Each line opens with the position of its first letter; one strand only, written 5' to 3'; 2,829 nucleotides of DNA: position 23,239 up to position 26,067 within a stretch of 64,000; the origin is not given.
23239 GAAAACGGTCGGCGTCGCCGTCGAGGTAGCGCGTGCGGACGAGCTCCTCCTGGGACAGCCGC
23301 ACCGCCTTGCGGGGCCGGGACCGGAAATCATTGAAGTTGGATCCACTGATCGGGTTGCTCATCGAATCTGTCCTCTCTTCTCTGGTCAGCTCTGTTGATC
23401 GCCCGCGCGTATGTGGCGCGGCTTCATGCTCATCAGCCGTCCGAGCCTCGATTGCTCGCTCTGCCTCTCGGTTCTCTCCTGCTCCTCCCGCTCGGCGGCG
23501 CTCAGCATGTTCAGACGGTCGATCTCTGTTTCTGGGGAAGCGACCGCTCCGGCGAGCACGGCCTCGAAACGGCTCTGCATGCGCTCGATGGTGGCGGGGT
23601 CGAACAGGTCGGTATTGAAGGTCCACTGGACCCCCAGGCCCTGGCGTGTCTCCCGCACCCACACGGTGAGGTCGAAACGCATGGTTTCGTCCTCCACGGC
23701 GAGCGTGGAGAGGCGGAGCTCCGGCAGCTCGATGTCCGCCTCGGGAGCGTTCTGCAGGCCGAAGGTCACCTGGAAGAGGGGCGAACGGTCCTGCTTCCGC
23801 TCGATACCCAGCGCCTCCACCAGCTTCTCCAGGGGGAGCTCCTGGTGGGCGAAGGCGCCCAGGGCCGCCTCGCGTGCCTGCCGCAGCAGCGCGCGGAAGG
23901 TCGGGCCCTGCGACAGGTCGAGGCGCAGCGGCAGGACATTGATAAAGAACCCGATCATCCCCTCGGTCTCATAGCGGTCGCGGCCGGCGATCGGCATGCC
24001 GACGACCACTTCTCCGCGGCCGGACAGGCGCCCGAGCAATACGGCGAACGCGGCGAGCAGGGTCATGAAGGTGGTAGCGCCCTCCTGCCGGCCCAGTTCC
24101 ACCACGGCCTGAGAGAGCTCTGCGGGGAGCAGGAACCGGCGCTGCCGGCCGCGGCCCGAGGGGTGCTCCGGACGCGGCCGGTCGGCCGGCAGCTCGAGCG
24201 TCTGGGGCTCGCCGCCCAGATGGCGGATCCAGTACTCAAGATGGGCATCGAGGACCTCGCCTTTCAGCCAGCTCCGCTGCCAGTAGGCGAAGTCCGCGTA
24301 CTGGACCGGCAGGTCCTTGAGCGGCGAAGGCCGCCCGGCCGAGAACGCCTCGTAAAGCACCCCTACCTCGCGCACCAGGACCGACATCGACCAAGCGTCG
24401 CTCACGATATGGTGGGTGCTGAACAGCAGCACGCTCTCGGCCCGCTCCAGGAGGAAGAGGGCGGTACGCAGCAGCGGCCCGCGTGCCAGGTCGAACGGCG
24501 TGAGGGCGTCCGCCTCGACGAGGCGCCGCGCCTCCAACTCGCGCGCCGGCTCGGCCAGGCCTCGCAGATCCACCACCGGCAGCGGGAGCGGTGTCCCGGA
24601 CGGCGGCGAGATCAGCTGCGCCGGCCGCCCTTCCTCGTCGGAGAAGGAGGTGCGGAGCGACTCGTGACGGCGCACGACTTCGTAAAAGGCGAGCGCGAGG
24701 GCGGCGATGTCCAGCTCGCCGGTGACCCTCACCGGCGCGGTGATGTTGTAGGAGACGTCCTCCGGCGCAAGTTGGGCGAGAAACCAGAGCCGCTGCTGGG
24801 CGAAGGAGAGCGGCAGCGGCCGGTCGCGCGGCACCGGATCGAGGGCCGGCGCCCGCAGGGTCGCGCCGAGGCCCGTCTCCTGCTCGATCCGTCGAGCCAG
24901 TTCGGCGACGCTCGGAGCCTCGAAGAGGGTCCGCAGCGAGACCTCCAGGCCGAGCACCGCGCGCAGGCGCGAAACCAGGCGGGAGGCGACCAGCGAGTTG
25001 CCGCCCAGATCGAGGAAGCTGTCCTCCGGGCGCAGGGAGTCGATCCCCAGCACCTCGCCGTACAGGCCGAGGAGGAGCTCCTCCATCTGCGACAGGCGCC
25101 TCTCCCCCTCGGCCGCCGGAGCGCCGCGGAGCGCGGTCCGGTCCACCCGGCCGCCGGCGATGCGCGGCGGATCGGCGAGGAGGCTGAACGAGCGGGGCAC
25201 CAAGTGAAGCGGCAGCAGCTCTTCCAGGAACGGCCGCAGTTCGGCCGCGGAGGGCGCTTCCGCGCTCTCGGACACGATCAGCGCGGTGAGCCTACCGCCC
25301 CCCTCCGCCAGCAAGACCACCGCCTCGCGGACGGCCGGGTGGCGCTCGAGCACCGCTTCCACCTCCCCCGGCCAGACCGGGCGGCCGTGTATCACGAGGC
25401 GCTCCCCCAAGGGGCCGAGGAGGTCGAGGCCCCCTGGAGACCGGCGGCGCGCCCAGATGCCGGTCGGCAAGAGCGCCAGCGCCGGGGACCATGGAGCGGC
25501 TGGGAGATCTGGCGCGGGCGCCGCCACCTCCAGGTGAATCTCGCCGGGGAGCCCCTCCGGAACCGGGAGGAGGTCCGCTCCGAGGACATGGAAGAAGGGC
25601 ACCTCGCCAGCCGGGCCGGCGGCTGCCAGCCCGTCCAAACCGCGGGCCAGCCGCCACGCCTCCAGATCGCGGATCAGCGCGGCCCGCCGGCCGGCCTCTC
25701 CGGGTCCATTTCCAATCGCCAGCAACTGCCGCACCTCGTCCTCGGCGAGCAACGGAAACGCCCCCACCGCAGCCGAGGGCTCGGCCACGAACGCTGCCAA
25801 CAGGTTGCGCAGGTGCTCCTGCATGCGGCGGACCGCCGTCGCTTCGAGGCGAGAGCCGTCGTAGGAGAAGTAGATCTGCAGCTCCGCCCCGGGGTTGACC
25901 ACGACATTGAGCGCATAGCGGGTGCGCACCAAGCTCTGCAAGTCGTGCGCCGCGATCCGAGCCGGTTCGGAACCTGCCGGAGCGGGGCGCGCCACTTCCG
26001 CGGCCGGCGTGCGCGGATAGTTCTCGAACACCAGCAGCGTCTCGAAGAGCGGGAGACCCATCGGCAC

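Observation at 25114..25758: Module 9 has a gutted adenylation domain (C-A*-T), so its carrier must be loaded in trans or the module is skipped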

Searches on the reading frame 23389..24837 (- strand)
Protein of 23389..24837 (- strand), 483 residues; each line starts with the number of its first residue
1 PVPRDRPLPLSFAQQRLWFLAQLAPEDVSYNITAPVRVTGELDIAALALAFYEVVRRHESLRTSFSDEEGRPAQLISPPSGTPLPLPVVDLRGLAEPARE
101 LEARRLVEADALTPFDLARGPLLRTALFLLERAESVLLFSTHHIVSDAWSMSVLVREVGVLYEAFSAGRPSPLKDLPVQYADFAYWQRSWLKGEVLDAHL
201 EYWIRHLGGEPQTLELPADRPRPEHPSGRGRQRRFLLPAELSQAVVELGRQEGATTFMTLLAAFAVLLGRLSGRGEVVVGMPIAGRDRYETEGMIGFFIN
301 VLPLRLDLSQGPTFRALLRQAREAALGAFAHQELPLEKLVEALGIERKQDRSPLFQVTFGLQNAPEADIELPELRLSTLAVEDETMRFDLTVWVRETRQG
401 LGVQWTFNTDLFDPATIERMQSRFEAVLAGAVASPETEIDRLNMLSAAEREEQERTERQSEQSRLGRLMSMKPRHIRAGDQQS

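Call 38: search_solved_structures(query=window:23389-24837:-, max_evalue=1e-20)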
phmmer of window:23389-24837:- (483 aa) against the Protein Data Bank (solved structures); distinct sequences matched with E-value up to 1e-20: 46.
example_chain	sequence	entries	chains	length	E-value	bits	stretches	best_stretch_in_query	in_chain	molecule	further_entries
6oyf_A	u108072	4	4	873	1.4e-99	337.3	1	8-451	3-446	Txo1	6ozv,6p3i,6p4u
6p1j_A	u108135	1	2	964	4.9e-98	332.2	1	8-451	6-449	Txo2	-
5u89_A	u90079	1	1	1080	2.1e-85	290.5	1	7-452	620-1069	Amino acid adenylation domain protein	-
2jgp_A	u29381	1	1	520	1.8e-69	238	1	1-445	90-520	TYROCIDINE SYNTHETASE 3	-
7kvw_A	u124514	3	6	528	2.9e-64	220.9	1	5-445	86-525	PCP-C didomain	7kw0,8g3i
8fx6_A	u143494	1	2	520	6.7e-64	219.7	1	5-435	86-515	PCP-C didomain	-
8z0q_C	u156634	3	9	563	8.4e-64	219.3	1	8-445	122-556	Special condensation domain in NRPS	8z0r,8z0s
7kw2_A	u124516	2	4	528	2.3e-63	217.9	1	5-445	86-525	PCP-C didomain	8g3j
8fx7_A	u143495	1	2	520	5.5e-63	216.6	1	5-435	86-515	PCP-C didomain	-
8xjz_C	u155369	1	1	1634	9.6e-57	196.1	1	3-438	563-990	Peptide synthetase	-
8qnf_A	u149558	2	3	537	9.9e-57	196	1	3-451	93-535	Condensation domain TomBC from the Tomaymycin non-ribosomal peptide synthetase | Tomaymycin non-ribosomal peptide synthetase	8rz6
6mfw_A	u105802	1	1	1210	9.8e-53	182.8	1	11-450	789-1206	Linear gramicidin synthase subunit A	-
6mfx_A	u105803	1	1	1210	7.2e-52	180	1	13-450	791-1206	Linear gramicidin synthase subunit A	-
6mfy_A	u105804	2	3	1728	7.3e-52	180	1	11-451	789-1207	Linear gramicidin synthase subunit A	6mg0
9be3_A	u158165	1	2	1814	7.8e-52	179.9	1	11-451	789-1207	Linear gramicidin synthase subunit A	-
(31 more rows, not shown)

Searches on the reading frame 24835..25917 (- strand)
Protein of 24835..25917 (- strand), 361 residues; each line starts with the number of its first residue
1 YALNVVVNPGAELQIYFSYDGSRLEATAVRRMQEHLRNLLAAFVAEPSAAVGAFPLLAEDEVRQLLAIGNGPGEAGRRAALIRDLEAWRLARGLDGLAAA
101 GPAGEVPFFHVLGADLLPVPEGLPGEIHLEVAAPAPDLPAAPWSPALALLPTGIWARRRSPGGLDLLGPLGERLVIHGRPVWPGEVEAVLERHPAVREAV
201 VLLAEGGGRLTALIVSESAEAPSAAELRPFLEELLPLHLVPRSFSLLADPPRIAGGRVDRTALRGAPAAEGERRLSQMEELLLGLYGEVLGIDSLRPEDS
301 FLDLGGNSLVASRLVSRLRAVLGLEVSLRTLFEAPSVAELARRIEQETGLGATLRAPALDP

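Call 13: find_related_loci(query=window:24835-25917:-, collection=genome_contigs, flank=10000)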
Query window:24835-25917:- (361 aa) in genome_contigs; peptide patterns used: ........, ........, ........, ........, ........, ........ (x = any residue, [..] = any of these).
281 stretches matched a pattern; 8 encode a relative of the query (tblastn E <= 1e-3); 8 distinct loci.
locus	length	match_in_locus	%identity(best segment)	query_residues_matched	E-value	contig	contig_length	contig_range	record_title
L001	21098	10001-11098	67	1-361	2e-140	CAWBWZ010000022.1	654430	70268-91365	MAG: uncultured Acidobacteriota bacterium isolate MFD07386.bin.2.49 genome assembly, contig: contig_9593, whole genome s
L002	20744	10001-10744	31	110-341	2e-25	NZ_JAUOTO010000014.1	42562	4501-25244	Flavitalea sp. BT771 NODE_14_length_42562_cov_18.860869, whole genome shotgun sequence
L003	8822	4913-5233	40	162-263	2e-11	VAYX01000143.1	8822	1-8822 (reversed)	MAG: Actinobacteria bacterium isolate AC_69 14_1009_16_40cm_scaffold_61480, whole genome shotgun sequence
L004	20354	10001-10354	36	150-263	2e-10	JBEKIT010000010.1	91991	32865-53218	MAG: Candidatus Dormibacteria bacterium isolate SPRUCE 306 SPRUCE_306_10, whole genome shotgun sequence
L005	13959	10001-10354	37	150-263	8e-10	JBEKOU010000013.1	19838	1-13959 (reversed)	MAG: Candidatus Dormibacteria bacterium isolate SPRUCE 448 SPRUCE_448_13, whole genome shotgun sequence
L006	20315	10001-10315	35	178-276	4e-9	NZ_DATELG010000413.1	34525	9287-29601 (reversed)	MAG: Phenylobacterium sp. isolate SMAG_U8910 k141_1387329, whole genome shotgun sequence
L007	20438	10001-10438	31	120-258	2e-8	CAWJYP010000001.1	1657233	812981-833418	MAG: uncultured Chloroflexia bacterium isolate MFD03899.bin.2.199 genome assembly, contig: contig_426, whole genome shot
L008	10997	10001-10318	33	162-264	2e-7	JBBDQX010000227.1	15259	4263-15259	MAG: Acetobacterales bacterium isolate LejiaC_68_10 Lejia_C_9012_length_15259_cov_5, whole genome shotgun sequence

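Call 28: find_homologous_proteins(query=window:24835-25917:-, max_evalue=1e-10)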
Query window:24835-25917:- (361 aa): 27 proteins with E <= 1e-10 among 8000 candidates.
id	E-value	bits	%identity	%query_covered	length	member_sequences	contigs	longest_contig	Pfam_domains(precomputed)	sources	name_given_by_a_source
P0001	2.1e-71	259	67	58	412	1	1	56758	PF00668.26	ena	-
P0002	5.9e-31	126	42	65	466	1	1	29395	PF00550.32,PF00501.35,PF13193.13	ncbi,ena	-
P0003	1.3e-29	122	44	63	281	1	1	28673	PF00550.32,PF13193.13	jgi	jgi:acyl carrier protein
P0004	4.6e-29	120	44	58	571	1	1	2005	PF00550.32,PF00501.35,PF13193.13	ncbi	ncbi:MAG TPA: non-ribosomal peptide synthetase, partial [Longimicrobiaceae bacterium]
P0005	5.1e-28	116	38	77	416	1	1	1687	PF00550.32,PF00501.35,PF13193.13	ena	-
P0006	2.0e-26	111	38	65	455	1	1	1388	PF00550.32,PF00501.35,PF13193.13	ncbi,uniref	ncbi:amino acid adenylation domain-containing protein, partial [Streptomyces sp. NPDC013172]|uniref:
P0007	9.9e-26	109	40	61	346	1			PF00668.26,PF00550.32,PF13193.13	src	-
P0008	1.7e-25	108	41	55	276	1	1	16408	PF00550.32,PF13193.13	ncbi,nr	ncbi:MAG TPA: phosphopantetheine-binding protein, partial [Longimicrobiaceae bacterium]|nr:phosphopa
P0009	2.2e-25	108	37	57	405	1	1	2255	PF00550.32,PF00501.35,PF13193.13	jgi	jgi:acyl-coenzyme A synthetase/AMP-(fatty) acid ligase/acyl carrier protein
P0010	5.8e-24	103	36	72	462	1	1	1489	PF00550.32,PF00501.35,PF13193.13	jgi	jgi:acyl-coenzyme A synthetase/AMP-(fatty) acid ligase/acyl carrier protein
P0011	2.0e-23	101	38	61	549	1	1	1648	PF00668.26,PF00550.32,PF00501.35,PF13193.13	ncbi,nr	ncbi:MAG TPA: condensation domain-containing protein, partial [Longimicrobiaceae bacterium]|nr:conde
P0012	1.8e-22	98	37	66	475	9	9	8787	PF00550.32,PF00501.35,PF13193.13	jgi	jgi:amino acid adenylation domain-containing protein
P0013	6.7e-20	90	35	69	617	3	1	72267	PF00550.32,PF00501.35,PF13193.13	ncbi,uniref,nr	ncbi:hypothetical protein GCM10018781_58580 [Kitasatospora indigofera]|uniref:Carrier domain-contain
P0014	1.4e-18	85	40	53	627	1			PF00668.26,PF00501.35,PF13193.13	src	-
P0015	3.6e-18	84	37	50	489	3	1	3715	PF00550.32,PF12697.14,PF13193.13,PF00975.27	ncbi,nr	ncbi:MAG TPA: thioesterase domain-containing protein, partial [Candidatus Bathyarchaeia archaeon]|nr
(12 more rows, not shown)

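Call 29: find_encoding_contigs(protein=P0001, flank=10000, max_places=3)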
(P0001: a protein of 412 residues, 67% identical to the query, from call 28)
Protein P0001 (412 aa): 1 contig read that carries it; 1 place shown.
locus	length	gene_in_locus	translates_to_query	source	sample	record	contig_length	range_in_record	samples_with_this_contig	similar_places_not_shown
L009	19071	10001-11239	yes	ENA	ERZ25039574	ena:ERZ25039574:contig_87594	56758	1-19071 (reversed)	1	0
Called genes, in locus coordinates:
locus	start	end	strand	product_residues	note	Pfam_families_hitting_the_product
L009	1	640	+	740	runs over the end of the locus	PF00668:Condensation, PF00501:AMP-binding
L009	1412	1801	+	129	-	PF00668:Condensation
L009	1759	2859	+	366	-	PF00668:Condensation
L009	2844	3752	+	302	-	PF00501:AMP-binding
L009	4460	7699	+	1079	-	PF00668:Condensation, PF00501:AMP-binding, PF00550:PP-binding (weak)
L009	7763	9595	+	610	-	PF00668:Condensation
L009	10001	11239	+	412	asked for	PF00668:Condensation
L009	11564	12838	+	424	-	PF00668:Condensation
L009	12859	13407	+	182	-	PF02668:TauD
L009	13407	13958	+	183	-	PF02668:TauD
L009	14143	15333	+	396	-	PF00668:Condensation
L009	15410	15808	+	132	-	PF00501:AMP-binding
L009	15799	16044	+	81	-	-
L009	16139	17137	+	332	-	-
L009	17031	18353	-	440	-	-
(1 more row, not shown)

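Call 42: find_related_loci(query=A1, collection=metagenome_contigs, flank=10000)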
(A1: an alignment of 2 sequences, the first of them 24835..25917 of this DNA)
Query A1 (361 aa) in metagenome_contigs; peptide patterns used: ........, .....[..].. (x = any residue, [..] = any of these).
89 stretches matched a pattern; 1 encode a relative of the query (tblastn E <= 1e-3); 1 distinct loci.
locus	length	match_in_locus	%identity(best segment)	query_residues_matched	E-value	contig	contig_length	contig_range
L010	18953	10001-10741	29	95-346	4e-25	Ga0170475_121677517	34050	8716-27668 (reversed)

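Call 62: predict_structure(alignment_id=A2)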
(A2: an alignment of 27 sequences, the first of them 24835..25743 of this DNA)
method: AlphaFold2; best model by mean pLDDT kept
length: 303 residues; sequences in the alignment: 27
mean_pLDDT: 78.9   pTM: 0.65
mean pLDDT of the five models: 78.9, 78.7, 77.9, 77.3, 76.3
residues with pLDDT >= 90: 128; 70-90: 107; 50-70: 16; < 50: 52
segments of 3 or more residues with pLDDT < 50: 1-48, 300-303
pLDDT, mean of each block of 10 residues (from residue 1): 38 40 35 34 47 91 90 78 87 87 78 82 90 95 86 94 92 93 92 85 81 77 95 88 88 95 93 93 93 61 43
secondary structure, 60 per line:
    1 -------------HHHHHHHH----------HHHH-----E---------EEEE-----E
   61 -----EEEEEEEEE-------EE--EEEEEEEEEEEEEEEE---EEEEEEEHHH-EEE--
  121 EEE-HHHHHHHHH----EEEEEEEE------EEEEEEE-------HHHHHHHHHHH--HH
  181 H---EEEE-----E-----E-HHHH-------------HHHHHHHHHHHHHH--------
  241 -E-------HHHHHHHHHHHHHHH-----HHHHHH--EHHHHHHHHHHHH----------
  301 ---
elements in order: H14-21 H32-35 E51-54 E66-74 E86-101 E105-111 E116-118 E121-123 H125-133 E138-145 E152-158 H166-176 E185-188 H202-205 H219-232 H250-264 H270-275 H279-290

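Call 65: fold_search(model_id=the predicted structure, library=pdb)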
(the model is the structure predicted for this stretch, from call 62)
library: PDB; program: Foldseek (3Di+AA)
matches with E <= 10: 1199; with E <= 0.001: 477
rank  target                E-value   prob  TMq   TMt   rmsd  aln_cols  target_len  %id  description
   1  5u89_A                3.3e-19  1.00  0.37  0.14  10.9       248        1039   35  Crystal structure of a cross-module fragment from the dimodular NRPS DhbF (released 2017-05-10)
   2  5t3d                  5.6e-18  1.00  0.44  0.16  13.4       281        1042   28  Crystal structure of holo-EntF a nonribosomal peptide synthetase in the thioester-forming conformation (released 2016-09-21)
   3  6mfw                  4.6e-17  1.00  0.54  0.17   6.9       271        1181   25  Crystal structure of a 4-domain construct of LgrA in the substrate donation state (released 2019-11-20)
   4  9bfd_B                7.0e-17  1.00  0.45  0.17   7.0       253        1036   32  Tyrocidine synthetase modules 1 and 2 crosslinked in the condensation state, complex A (released 2024-10-09)
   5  5es8_B                7.0e-17  1.00  0.43  0.20  12.9       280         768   26  Crystal structure of the initiation module of LgrA in the thiolation state (released 2016-01-20)
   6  9up2_A                1.0e-16  1.00  0.50  0.13   6.6       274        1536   28  PvdL-E2-C3-A3-PCP3 in complex with MLP (NRPS cross-module) (released 2026-04-01)
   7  6mg0_B                1.3e-16  1.00  0.41  0.10  13.5       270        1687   25  Crystal structure of a 5-domain construct of LgrA in the thiolation state (released 2019-11-20)
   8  9be4_B                1.5e-16  1.00  0.55  0.12   5.8       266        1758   26  The post-condensation state of the dimodular NRPS protein LgrA (released 2024-11-20)
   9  6mfx                  1.6e-16  1.00  0.55  0.17   4.7       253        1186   27  Crystal structure of a 4-domain construct of a mutant of LgrA in the substrate donation state (released 2019-11-20)
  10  9be3_B                1.8e-16  1.00  0.54  0.12   5.9       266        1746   27  The pre-condensation state of the dimodular NRPS protein LgrA (released 2024-11-20)
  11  9meh                  1.9e-16  1.00  0.39  0.08  15.6       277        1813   27  Crystal structure of the dimodular LgrA after protein ligation (released 2025-03-05)
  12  5ja2_A                2.2e-16  1.00  0.42  0.13  13.2       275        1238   28  EntF, a Terminal Nonribosomal Peptide Synthetase Module Bound to the non-Native MbtH-Like Protein PA2412 (released 2016-09-14)
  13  9be4_A                2.6e-16  1.00  0.56  0.12   6.7       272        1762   25  The post-condensation state of the dimodular NRPS protein LgrA (released 2024-11-20)
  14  5ja1_A                3.1e-16  1.00  0.42  0.13  13.5       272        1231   28  EntF, a Terminal Nonribosomal Peptide Synthetase Module Bound to the MbtH-Like Protein YbdZ (released 2016-09-14)
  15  5es8_A                4.8e-16  1.00  0.41  0.19  13.1       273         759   26  Crystal structure of the initiation module of LgrA in the thiolation state (released 2016-01-20)
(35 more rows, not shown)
